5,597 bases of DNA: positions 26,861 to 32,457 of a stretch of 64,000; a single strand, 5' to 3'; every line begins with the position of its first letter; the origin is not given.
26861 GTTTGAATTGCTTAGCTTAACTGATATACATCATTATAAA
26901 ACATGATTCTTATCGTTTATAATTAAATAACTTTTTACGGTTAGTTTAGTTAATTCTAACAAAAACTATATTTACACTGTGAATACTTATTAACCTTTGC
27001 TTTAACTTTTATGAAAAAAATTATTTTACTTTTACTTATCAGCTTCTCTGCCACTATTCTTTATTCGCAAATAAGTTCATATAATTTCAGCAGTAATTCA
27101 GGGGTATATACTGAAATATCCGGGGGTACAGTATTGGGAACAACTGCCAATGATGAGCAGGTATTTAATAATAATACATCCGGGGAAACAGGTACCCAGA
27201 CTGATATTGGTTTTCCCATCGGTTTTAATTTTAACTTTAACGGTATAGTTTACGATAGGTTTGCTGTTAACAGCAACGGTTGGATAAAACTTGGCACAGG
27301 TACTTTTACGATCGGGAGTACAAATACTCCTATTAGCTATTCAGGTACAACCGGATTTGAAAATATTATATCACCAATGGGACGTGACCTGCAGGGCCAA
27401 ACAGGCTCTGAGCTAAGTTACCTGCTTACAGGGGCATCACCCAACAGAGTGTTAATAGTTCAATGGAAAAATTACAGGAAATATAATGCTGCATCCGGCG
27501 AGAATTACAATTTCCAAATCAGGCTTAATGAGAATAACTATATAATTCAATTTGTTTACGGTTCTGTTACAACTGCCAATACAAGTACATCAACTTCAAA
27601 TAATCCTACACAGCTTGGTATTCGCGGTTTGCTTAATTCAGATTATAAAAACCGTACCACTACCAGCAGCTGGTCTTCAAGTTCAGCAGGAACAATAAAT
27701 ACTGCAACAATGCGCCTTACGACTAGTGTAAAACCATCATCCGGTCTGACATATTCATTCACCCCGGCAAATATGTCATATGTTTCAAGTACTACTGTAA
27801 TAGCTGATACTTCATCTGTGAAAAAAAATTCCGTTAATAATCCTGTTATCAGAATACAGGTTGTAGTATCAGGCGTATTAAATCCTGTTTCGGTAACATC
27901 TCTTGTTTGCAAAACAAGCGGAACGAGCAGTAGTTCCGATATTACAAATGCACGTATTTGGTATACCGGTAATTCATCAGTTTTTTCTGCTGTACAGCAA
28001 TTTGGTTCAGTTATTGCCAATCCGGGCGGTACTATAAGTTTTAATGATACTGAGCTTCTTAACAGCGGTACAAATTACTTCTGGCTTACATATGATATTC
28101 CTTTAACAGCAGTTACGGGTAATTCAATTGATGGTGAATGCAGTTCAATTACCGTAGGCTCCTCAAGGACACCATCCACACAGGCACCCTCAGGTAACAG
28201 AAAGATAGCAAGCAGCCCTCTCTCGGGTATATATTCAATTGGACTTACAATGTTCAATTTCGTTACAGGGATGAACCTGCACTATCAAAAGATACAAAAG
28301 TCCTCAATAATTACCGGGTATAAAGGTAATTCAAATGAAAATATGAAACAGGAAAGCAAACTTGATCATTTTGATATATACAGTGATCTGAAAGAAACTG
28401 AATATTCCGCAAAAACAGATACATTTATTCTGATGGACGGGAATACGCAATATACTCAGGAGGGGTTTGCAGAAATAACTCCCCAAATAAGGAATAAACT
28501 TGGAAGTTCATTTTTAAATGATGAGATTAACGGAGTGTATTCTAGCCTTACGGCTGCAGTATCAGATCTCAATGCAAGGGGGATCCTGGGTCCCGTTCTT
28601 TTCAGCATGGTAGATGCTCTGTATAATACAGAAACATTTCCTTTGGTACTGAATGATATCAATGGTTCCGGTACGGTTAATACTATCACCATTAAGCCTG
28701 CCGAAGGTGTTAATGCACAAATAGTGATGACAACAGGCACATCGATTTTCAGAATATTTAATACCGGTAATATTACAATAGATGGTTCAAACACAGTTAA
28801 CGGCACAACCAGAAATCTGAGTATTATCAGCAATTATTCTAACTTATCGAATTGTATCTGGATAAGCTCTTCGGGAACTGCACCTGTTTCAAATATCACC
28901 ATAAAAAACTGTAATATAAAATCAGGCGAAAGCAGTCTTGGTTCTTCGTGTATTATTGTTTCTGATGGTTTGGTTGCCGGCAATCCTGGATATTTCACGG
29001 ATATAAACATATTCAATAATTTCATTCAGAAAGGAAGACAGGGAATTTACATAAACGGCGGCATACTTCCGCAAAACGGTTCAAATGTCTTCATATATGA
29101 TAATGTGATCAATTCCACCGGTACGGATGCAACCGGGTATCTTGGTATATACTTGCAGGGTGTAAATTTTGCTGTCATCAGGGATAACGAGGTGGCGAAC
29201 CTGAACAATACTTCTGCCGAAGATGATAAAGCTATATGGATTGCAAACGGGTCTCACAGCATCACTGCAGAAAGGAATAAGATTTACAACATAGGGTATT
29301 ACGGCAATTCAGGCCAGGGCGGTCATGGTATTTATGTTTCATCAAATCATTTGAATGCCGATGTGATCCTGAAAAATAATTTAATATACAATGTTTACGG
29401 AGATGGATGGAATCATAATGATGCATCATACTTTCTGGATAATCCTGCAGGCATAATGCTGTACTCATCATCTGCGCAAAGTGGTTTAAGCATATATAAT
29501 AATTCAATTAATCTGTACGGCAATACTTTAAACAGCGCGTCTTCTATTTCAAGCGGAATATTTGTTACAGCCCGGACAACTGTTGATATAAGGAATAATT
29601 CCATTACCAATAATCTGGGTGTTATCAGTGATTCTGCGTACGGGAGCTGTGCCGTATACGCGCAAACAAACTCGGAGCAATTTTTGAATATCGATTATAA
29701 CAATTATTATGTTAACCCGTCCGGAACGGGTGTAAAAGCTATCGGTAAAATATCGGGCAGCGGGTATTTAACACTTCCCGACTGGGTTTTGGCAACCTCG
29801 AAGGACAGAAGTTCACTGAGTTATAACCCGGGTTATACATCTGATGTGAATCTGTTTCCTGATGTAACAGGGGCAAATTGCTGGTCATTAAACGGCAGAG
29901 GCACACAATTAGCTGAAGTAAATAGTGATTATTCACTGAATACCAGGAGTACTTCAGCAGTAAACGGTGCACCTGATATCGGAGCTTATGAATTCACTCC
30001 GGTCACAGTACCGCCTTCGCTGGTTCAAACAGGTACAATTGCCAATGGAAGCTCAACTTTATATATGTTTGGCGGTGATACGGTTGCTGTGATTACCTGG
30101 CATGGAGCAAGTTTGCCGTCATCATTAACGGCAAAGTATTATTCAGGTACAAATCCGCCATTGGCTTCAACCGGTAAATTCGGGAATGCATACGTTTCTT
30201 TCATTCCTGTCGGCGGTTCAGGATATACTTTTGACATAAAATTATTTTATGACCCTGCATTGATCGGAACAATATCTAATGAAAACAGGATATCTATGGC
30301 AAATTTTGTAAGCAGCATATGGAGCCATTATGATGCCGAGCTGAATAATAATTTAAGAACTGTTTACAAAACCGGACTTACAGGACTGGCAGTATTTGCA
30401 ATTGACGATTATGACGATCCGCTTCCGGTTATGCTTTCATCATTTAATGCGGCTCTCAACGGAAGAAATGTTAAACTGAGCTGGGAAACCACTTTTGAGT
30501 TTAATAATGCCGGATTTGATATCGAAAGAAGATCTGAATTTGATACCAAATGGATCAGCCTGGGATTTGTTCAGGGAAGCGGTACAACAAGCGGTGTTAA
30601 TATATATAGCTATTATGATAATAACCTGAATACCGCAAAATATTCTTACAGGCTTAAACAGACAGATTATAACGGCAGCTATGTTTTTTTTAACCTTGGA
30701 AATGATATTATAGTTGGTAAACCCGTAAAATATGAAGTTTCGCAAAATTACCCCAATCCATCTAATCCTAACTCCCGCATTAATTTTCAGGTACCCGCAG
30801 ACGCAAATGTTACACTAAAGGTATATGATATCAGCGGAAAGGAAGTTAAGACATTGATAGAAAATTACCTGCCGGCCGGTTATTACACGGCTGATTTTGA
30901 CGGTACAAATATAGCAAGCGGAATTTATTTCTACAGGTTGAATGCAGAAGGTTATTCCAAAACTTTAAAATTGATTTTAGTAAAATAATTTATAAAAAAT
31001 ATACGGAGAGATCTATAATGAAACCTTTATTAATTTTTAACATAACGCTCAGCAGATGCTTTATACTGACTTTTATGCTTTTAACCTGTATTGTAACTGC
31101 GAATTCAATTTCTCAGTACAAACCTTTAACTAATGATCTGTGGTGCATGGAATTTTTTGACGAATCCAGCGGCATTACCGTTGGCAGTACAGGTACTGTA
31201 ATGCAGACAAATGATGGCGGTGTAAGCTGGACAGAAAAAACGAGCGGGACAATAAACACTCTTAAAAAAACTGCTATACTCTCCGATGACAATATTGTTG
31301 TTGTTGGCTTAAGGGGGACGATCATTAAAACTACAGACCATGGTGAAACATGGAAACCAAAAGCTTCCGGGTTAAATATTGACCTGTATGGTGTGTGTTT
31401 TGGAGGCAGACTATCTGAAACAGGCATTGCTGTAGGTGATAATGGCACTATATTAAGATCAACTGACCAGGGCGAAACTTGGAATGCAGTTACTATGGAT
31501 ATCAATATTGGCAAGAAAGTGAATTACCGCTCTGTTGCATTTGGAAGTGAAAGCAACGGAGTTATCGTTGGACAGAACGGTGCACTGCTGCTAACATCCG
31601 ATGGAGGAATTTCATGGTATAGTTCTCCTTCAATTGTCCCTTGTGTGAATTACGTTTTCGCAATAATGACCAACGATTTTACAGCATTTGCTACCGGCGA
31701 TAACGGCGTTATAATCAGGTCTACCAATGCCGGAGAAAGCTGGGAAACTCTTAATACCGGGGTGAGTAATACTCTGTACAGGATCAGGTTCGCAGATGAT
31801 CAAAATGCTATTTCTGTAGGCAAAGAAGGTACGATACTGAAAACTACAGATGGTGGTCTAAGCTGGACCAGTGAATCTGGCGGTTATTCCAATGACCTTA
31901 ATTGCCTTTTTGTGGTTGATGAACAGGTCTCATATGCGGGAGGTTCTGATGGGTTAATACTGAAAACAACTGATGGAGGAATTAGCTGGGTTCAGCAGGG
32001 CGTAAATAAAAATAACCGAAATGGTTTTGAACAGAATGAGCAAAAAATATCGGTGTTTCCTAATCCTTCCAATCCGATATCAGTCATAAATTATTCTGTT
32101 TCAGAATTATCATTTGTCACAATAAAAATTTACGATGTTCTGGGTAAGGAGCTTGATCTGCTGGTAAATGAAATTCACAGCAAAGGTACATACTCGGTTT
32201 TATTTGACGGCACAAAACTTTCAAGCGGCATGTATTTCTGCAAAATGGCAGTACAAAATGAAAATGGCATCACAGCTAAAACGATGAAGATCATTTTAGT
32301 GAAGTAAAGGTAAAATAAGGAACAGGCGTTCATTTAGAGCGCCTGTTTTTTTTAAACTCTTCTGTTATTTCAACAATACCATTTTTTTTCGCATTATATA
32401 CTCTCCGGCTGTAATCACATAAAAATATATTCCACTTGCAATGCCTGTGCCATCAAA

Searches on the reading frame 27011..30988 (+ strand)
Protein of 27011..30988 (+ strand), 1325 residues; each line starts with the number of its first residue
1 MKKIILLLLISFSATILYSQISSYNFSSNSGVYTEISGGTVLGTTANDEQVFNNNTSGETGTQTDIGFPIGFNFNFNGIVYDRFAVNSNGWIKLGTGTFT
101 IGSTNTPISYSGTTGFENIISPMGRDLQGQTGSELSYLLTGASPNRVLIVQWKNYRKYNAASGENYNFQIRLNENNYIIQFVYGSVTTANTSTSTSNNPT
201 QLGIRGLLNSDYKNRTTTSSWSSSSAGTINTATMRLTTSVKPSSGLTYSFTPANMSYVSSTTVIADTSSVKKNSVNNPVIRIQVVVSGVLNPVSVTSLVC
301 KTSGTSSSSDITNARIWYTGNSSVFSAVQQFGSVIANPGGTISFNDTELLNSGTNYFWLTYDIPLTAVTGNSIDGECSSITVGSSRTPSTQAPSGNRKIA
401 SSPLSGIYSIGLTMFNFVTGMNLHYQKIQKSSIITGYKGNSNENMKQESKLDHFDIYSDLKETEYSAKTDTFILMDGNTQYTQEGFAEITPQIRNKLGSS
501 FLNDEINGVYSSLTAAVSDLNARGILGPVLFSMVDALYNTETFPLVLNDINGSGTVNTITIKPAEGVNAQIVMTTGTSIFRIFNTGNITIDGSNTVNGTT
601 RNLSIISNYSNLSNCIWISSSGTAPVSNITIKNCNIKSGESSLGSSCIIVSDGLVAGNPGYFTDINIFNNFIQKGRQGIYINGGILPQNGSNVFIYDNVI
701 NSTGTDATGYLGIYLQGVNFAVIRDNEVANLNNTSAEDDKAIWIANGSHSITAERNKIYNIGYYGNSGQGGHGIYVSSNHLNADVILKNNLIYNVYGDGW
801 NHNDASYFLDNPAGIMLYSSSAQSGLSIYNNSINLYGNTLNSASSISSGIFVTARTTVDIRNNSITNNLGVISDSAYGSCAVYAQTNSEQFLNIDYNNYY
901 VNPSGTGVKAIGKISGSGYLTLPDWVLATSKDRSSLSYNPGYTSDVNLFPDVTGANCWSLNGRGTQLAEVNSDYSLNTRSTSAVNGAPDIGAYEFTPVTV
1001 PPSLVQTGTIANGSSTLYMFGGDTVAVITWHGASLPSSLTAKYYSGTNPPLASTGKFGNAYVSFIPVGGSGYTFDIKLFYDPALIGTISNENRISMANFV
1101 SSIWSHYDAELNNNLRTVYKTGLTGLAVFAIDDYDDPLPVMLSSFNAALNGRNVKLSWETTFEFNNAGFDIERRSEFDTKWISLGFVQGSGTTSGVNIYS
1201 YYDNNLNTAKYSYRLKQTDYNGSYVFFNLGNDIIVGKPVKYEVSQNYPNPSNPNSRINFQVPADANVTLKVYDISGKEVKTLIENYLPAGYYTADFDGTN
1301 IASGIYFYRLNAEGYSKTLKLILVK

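Call 68: search_protein_families(library=pfam, proteins=[window:27011-30988:+], max_evalue=0.00001)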
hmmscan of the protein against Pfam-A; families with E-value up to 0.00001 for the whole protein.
window:27011-30988:+ (1325 aa): 2 families
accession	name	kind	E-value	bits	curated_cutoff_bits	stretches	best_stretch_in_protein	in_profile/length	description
PF14873.11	BNR_assoc_N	-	5.4e-10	39.6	25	1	270-383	13-150/153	N-terminal domain of BNR-repeat neuraminidase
PF18962.6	Por_Secre_tail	-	2.4e-08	34.6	27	1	1247-1322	2-74/75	Secretion system C-terminal sorting domain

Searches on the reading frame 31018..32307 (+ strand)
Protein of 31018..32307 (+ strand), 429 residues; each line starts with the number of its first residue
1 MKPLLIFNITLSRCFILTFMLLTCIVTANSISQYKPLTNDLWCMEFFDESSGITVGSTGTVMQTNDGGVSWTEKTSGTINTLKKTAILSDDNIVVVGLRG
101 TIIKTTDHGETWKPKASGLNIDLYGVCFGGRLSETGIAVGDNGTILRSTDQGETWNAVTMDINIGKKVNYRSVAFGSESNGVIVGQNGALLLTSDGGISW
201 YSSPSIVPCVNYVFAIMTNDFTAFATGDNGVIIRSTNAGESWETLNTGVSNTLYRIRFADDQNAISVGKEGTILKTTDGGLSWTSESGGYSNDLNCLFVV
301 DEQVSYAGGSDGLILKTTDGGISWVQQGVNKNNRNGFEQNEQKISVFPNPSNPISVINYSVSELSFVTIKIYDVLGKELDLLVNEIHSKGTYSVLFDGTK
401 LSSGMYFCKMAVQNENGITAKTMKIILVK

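Call 68: search_protein_families(library=pfam, proteins=[window:31018-32307:+], max_evalue=0.00001)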
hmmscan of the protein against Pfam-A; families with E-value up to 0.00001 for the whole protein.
window:31018-32307:+ (429 aa): 4 families
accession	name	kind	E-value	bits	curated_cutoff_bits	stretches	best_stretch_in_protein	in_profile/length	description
PF14870.12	PSII_BNR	-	4e-30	105.6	27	3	240-326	7-96/303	Photosynthesis system II assembly factor YCF48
PF02012.26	BNR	-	1.7e-12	45.8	27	0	147-156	2-11/12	BNR/Asp-box repeat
PF15902.12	Sortilin-Vps10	-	2e-11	43.8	33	0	232-285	3-59/446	Sortilin, neurotensin receptor 3,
PF18962.6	Por_Secre_tail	-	5.6e-09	36.6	27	1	346-418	1-70/75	Secretion system C-terminal sorting domain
